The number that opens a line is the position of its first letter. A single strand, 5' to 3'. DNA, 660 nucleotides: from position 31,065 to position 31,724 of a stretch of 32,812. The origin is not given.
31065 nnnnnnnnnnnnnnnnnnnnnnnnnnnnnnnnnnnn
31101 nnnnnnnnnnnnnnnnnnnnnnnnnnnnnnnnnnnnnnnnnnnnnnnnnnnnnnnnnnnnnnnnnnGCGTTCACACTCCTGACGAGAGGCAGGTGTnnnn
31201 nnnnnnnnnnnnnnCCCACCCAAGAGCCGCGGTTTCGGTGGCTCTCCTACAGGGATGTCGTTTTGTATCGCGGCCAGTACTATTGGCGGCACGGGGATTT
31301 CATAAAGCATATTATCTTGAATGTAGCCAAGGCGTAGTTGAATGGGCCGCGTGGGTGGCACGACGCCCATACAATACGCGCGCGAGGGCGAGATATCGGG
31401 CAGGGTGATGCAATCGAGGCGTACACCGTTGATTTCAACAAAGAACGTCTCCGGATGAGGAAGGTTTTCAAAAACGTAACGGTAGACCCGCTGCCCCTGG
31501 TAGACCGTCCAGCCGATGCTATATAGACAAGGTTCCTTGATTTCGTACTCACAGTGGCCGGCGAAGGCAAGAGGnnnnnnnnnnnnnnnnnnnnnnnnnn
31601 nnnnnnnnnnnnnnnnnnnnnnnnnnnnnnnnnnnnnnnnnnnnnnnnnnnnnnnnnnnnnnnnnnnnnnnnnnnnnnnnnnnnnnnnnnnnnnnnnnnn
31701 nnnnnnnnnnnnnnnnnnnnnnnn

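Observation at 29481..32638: Operon of two tandem paralogous exported four-Cys proteins plus a 561-aa polytopic membrane protein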

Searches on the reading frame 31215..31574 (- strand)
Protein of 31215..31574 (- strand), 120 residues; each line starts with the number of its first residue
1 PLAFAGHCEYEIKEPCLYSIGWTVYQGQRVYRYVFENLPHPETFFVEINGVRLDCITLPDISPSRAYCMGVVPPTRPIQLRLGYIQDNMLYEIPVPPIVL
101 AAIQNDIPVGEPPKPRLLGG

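Call 24: search_solved_structures(query=A2, max_evalue=10)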
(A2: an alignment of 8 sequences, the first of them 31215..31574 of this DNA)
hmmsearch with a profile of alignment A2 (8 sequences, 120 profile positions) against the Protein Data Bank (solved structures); distinct sequences matched with E-value up to 10: 0.

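Call 34: predict_structure(alignment_id=A2)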
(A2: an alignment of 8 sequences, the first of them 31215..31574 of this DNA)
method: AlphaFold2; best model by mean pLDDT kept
length: 120 residues; sequences in the alignment: 8
mean_pLDDT: 93.7   pTM: 0.86
mean pLDDT of the five models: 93.7, 93.6, 93.2, 92.8, 91.8
residues with pLDDT >= 90: 108; 70-90: 6; 50-70: 5; < 50: 1
segments of 3 or more residues with pLDDT < 50: none
pLDDT, mean of each block of 10 residues (from residue 1): 91 96 93 97 98 97 97 96 96 97 95 71
secondary structure, 60 per line:
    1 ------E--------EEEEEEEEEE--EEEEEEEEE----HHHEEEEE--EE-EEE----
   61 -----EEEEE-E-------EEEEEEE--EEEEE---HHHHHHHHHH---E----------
elements in order: E16-25 E28-36 E44-48 E54-56 E66-70 E80-86 E89-93 H97-106

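Call 37: fold_search(model_id=the predicted structure, library=pdb)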
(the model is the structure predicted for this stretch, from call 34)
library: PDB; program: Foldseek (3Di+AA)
matches with E <= 10: 878; with E <= 0.001: 0
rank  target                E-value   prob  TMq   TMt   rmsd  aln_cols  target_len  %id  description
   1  3sik_B                5.4e-02  0.94  0.38  0.38   5.5        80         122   14  Crystal structure of the Bacillus anthracis hemophore IsdX1 complexed with heme (released 2012-05-02)
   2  4ij2_F                6.1e-02  0.96  0.36  0.17   4.8        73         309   11  Human methemoglobin in complex with the second and third NEAT domains of IsdH from Staphylococcus aureus (released 2013-12-25)
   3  2e7d_B                6.4e-02  0.97  0.40  0.42   4.3        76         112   13  Crystal structure of a NEAT domain from Staphylococcus aureus (released 2008-01-22)
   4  7w81_A                7.2e-02  0.85  0.34  0.25   5.4        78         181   14  Crystal structure of the heme-bound form of the linker-NEAT3 region of IsdH from Staphylococcus aureus (released 2022-10-19)
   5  6p9h_B                7.6e-02  0.89  0.36  0.38   5.2        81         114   12  Crystal structure of human anti staphylococcus aureus antibody STAU-281 Fab in complex with IsdB NEAT2 domain (released 2020-06-17)
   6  2o6p_B                7.6e-02  0.84  0.31  0.32   7.1        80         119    8  Crystal Structure of the heme-IsdC complex (released 2007-02-06)
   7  6p9h_A                8.1e-02  0.87  0.35  0.36   5.2        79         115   13  Crystal structure of human anti staphylococcus aureus antibody STAU-281 Fab in complex with IsdB NEAT2 domain (released 2020-06-17)
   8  7w81_B                8.1e-02  0.84  0.34  0.25   5.4        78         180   14  Crystal structure of the heme-bound form of the linker-NEAT3 region of IsdH from Staphylococcus aureus (released 2022-10-19)
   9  3qzl                  8.5e-02  0.82  0.35  0.35   5.5        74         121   11  Staphylococcus aureus IsdA NEAT domain K75A variant in complex with heme (released 2011-08-31)
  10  2o6p_A                1.0e-01  0.82  0.32  0.31   7.2        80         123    8  Crystal Structure of the heme-IsdC complex (released 2007-02-06)
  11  3rur_B                1.0e-01  0.60  0.31  0.31   8.5       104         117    9  Staphylococcus aureus heme-bound selenomethionine-labeled IsdB-N2 (released 2011-05-18)
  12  2ite_A                1.1e-01  0.77  0.34  0.34   5.1        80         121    9  Crystal structure of the IsdA NEAT domain from Staphylococcus aureus (released 2006-12-26)
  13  2m83_MODEL_1_A        1.1e-01  0.75  0.36  0.32   5.8        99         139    9  Solution structure of the carbohydrate binding module of the muscle glycogen-targeting subunit of Protein Phos (released 2014-05-14)
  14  3rtl_D                1.1e-01  0.94  0.39  0.40   4.9        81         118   11  Staphylococcus aureus heme-bound IsdB-N2 (released 2011-05-18)
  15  3qug_A                1.1e-01  0.91  0.36  0.38   4.8        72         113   14  Structure of heme transport protein IsdH-NEAT3 from S. aureus in complex with Gallium-porphyrin (released 2011-03-30)
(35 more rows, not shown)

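Call 38: search_protein_representatives(alignment_id=A2)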
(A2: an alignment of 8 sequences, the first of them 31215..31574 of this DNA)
Query: 8 sequences, 120 profile positions. Proteins with E-value up to 0.001 (for the whole library): 16; up to 1e-10: 12; up to 1e-30: 10. The best 16 are listed.
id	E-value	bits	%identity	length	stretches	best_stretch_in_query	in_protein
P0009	2.9e-56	204.7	-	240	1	1-120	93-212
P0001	3.1e-55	201.3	-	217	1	1-118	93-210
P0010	2.7e-51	188.7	-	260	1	3-120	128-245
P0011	1.5e-42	160.4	-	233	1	3-119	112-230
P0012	1.0e-40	154.5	-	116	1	11-119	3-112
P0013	3.5e-40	152.8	-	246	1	2-118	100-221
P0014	4.5e-37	142.7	-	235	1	3-118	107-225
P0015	5.2e-36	139.3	-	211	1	2-110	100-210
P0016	7.2e-34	132.4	-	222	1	2-117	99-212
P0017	2.0e-33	131.0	-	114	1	23-119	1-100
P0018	9.3e-17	77.2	-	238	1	3-112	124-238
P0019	1.5e-13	66.8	-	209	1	3-119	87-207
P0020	4.1e-10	55.7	-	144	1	3-118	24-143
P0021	2.9e-06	43.3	-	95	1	30-119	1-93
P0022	2.8e-04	36.9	-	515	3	49-117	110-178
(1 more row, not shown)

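Call 41: find_related_loci(query=A2, collection=genome_contigs, flank=8000)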
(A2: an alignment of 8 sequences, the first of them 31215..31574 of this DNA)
Query A2 (120 aa) in genome_contigs; peptide patterns used: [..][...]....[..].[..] (x = any residue, [..] = any of these).
21 stretches matched a pattern; 3 encode a relative of the query (tblastn E <= 1e-3); 3 distinct loci.
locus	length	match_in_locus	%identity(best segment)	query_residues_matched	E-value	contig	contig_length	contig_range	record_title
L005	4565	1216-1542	55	4-112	3e-40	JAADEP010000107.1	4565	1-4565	MAG: Chloroflexota bacterium isolate L_MetaBat.228 contig-127_26170, whole genome shotgun sequence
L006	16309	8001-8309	53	3-105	2e-29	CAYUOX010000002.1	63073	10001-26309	MAG TPA_asm: uncultured Anaerolineaceae bacterium isolate binchicken_co219_345 genome assembly, contig: k141_383755, who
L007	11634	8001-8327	46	2-110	5e-27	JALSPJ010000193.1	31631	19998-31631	MAG: Anaerolineales bacterium isolate 356-284_metabat2_scaf2bin.041 356-284_scaffold_487_c1, whole genome shotgun sequen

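Call 59: find_related_loci(query=A2, collection=metagenome_contigs, flank=6000)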
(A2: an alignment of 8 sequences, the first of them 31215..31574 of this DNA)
Query A2 (120 aa) in metagenome_contigs; peptide patterns used: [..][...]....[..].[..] (x = any residue, [..] = any of these).
35 stretches matched a pattern; 2 encode a relative of the query (tblastn E <= 1e-3); 2 distinct loci.
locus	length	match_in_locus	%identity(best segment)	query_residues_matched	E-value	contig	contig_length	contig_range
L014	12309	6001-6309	53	3-105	1e-29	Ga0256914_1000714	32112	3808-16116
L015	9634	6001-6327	46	2-110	3e-27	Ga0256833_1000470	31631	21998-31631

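Call 60: find_encoding_contigs(protein=P0014, flank=5000, max_places=2)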
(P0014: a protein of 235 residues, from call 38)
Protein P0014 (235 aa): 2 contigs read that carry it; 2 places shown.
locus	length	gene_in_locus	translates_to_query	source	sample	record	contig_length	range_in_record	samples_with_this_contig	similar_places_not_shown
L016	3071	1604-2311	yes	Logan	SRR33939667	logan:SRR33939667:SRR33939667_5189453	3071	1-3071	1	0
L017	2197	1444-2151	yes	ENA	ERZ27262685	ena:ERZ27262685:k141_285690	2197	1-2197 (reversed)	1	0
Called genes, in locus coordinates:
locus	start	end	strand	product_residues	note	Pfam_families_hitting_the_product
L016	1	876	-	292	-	?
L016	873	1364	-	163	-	PF01047:MarR, PF09339:HTH_IclR, PF12802:MarR_2, PF13463:HTH_27, PF13601:HTH_34 (weak), PF13412:HTH_24 (weak)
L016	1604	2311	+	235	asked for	-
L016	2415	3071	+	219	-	?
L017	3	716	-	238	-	?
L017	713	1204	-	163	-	PF01047:MarR, PF09339:HTH_IclR, PF12802:MarR_2, PF13463:HTH_27, PF13601:HTH_34 (weak), PF13412:HTH_24 (weak)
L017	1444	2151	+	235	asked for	-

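Call 61: find_encoding_contigs(protein=P0019, flank=5000, max_places=2)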
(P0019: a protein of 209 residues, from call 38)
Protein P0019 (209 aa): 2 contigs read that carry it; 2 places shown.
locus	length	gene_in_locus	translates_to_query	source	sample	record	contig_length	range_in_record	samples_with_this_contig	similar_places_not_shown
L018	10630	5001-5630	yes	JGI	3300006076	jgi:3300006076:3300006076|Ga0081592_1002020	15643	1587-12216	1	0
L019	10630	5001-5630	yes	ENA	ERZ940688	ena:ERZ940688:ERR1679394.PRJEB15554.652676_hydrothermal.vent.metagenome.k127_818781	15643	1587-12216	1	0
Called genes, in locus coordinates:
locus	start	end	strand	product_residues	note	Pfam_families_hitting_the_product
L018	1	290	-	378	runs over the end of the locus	PF01149:Fapy_DNA_glyco, PF06831:H2TH, PF06827:zf-FPG_IleRS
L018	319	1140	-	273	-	PF00902:TatC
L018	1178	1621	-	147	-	PF03061:4HBT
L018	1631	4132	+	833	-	-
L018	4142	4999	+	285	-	PF02645:DegV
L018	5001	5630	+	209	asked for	-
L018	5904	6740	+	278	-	PF03816:LytR_cpsA_psr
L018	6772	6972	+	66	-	-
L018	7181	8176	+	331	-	PF01634:HisG, PF08029:HisG_C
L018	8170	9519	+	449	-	PF00815:Histidinol_dh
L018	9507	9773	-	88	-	PF05016:ParE_toxin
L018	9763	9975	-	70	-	PF25734:RelB_like_antitoxin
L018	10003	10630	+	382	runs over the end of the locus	PF00155:Aminotran_1_2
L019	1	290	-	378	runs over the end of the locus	PF01149:Fapy_DNA_glyco, PF06831:H2TH, PF06827:zf-FPG_IleRS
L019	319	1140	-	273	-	PF00902:TatC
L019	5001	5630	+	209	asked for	-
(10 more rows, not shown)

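Call 63: find_encoding_contigs(protein=P0013, flank=5000, max_places=2)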
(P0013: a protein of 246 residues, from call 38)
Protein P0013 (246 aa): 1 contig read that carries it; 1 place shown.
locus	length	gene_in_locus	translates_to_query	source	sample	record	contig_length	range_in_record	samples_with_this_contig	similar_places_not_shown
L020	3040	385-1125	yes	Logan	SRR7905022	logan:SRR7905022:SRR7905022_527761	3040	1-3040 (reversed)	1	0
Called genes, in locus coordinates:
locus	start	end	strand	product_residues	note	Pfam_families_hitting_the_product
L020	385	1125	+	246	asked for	-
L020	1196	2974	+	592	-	-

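Call 64: find_encoding_contigs(protein=P0018, flank=5000, max_places=2)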
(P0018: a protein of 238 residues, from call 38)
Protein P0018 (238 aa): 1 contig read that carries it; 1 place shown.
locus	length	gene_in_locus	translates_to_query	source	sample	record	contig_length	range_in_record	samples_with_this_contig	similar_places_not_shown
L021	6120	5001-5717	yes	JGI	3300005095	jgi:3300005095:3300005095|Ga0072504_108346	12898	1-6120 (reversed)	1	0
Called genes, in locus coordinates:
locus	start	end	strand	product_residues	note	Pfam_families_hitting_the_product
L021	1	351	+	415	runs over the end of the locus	PF00557:Peptidase_M24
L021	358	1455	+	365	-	PF00814:TsaD, PF22521:HypF_C_2 (weak), PF02543:Carbam_trans_N (weak)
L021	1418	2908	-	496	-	PF01476:LysM, PF23473:LysM3_LYK4_5 (weak), PF01551:Peptidase_M23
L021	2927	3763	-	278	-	PF01975:SurE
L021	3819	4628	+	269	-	PF01497:Peripla_BP_2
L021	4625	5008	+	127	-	PF02643:DUF192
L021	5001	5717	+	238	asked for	-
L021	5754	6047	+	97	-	PF02597:ThiS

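Call 66: search_protein_families(library=pfam, proteins=[L018:1631-4132:+, L020:1196-2974:+], max_evalue=1)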
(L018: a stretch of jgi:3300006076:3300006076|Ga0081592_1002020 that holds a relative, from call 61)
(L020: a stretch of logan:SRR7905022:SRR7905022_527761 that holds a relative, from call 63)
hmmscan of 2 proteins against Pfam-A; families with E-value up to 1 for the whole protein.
L018:1631-4132:+ (833 aa): 2 families
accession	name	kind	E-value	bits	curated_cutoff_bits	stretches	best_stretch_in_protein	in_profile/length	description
PF13231.12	PMT_2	-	0.0014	19.3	26.1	1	273-435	11-160/160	Dolichyl-phosphate-mannose-protein mannosyltransferase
PF24002.1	DUF7318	-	0.34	11.4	27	0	33-94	10-70/128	Family of unknown function (DUF7318)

L020:1196-2974:+ (592 aa): 0 families
